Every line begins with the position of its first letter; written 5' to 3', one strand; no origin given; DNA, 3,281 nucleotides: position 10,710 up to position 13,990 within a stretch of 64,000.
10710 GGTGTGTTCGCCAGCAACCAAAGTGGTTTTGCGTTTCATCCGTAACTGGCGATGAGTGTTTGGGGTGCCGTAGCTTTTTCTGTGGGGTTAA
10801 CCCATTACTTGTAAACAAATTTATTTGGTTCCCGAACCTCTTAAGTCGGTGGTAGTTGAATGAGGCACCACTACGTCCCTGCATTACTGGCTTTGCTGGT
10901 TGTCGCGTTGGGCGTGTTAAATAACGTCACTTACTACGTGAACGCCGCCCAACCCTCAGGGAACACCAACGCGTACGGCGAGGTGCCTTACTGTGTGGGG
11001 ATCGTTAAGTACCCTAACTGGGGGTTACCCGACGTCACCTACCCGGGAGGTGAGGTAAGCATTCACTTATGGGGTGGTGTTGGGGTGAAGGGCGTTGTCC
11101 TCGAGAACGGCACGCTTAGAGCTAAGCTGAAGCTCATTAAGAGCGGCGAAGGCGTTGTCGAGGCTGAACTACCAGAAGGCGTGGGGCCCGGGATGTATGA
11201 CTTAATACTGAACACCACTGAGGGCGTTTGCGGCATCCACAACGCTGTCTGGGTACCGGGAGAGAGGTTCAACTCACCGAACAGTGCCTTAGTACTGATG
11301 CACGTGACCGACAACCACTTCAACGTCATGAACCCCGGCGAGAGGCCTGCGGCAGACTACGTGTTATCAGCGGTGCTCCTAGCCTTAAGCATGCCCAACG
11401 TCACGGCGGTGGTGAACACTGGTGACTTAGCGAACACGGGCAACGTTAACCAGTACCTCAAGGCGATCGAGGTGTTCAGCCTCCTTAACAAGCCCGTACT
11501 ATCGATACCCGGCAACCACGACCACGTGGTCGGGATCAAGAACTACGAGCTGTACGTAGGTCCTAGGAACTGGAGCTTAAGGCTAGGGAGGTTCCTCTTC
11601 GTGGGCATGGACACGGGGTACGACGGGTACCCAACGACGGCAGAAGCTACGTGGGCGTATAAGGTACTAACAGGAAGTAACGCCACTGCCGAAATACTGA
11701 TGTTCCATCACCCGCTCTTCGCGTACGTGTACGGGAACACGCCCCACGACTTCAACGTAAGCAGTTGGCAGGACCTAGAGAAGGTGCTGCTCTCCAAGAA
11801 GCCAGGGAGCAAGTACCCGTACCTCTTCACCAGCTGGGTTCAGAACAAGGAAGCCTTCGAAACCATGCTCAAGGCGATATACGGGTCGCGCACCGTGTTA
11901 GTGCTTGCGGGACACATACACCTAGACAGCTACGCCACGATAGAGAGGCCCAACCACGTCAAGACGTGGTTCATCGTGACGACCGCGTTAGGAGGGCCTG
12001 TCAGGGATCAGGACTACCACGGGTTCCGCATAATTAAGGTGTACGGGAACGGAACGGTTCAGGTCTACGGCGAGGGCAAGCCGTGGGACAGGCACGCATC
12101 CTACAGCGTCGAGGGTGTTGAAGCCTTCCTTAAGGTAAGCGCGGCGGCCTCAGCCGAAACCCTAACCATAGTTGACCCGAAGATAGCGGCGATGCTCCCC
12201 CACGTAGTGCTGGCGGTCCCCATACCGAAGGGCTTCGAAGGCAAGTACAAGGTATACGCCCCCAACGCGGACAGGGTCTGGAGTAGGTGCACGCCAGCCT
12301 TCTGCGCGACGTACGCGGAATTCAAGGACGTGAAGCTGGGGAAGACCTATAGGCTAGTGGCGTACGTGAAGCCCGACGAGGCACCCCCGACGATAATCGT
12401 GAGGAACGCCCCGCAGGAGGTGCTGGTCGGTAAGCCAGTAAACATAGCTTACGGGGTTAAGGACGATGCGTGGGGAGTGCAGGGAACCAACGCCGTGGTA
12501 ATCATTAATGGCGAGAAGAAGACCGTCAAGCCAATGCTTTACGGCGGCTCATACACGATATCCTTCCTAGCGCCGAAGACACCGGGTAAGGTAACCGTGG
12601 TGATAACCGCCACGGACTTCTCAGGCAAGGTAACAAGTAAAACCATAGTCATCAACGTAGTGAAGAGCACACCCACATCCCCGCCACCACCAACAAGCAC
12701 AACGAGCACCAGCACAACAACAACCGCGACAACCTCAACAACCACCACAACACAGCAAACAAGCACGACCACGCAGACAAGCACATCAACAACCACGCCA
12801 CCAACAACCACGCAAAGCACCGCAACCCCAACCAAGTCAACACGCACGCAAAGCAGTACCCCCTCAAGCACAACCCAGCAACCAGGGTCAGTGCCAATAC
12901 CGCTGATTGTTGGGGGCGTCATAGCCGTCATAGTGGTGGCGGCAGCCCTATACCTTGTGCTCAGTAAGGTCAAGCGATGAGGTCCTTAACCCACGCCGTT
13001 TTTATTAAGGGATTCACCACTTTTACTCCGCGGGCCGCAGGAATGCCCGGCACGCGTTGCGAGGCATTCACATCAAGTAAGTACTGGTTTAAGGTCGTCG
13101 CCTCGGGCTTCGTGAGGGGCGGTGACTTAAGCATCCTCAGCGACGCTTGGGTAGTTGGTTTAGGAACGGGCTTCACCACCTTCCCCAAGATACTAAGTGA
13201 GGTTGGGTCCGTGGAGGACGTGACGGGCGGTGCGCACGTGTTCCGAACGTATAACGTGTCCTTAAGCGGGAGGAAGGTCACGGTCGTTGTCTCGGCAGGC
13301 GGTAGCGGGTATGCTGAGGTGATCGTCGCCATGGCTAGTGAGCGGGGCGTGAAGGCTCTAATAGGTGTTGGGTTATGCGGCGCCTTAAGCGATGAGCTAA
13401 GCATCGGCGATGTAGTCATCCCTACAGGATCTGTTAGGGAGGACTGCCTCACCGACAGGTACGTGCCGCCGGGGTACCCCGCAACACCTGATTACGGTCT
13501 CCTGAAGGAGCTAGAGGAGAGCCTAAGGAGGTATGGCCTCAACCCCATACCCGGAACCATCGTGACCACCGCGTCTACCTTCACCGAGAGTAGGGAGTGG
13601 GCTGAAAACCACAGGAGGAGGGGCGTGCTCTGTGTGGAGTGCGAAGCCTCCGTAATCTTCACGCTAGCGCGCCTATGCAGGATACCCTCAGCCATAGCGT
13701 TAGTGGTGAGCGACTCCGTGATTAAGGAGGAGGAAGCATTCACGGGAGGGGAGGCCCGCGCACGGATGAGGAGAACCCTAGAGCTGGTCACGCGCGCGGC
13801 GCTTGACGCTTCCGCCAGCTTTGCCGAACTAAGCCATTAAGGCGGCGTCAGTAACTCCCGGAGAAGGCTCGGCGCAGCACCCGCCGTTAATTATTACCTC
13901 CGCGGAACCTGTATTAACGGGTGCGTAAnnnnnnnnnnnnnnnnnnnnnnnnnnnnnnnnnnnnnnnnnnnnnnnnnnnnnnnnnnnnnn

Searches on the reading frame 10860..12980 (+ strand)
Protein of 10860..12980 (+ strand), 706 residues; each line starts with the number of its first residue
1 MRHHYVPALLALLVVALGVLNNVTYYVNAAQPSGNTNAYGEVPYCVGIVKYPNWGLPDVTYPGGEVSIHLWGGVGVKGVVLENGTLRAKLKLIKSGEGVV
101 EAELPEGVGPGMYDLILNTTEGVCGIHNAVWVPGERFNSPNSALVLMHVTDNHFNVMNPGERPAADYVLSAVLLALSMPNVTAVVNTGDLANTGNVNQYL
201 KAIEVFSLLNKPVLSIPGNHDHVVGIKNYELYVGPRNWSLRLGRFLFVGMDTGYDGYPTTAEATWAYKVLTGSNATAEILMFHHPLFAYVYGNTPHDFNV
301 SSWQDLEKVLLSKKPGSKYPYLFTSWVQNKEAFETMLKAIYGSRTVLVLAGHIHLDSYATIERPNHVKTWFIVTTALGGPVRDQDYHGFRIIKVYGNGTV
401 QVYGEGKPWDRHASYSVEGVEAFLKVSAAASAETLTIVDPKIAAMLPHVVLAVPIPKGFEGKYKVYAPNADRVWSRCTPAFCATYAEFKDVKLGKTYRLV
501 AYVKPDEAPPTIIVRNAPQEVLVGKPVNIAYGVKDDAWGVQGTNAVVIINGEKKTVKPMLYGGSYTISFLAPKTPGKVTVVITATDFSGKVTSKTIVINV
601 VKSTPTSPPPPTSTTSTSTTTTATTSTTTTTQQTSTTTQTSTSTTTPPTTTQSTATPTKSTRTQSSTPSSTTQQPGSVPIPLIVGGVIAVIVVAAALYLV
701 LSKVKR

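Call 4: search_protein_families(library=pfam, proteins=[window:10860-12980:+])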
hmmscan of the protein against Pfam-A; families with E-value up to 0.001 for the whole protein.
window:10860-12980:+ (706 aa): 1 family
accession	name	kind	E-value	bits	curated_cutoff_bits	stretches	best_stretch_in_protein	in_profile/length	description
PF00149.33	Metallophos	-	8.2e-11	43.1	21.5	1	146-354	3-189/191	Calcineurin-like phosphoesterase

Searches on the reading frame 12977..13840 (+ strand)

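Call 4: search_protein_families(library=pfam, proteins=[window:12977-13840:+])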
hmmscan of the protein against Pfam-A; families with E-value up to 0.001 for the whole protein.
window:12977-13840:+ (287 aa): 1 family
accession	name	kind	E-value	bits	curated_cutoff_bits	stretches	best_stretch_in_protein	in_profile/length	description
PF01048.26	PNP_UDP_1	-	8.1e-31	107.7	25.1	1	78-268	19-228/233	Phosphorylase superfamily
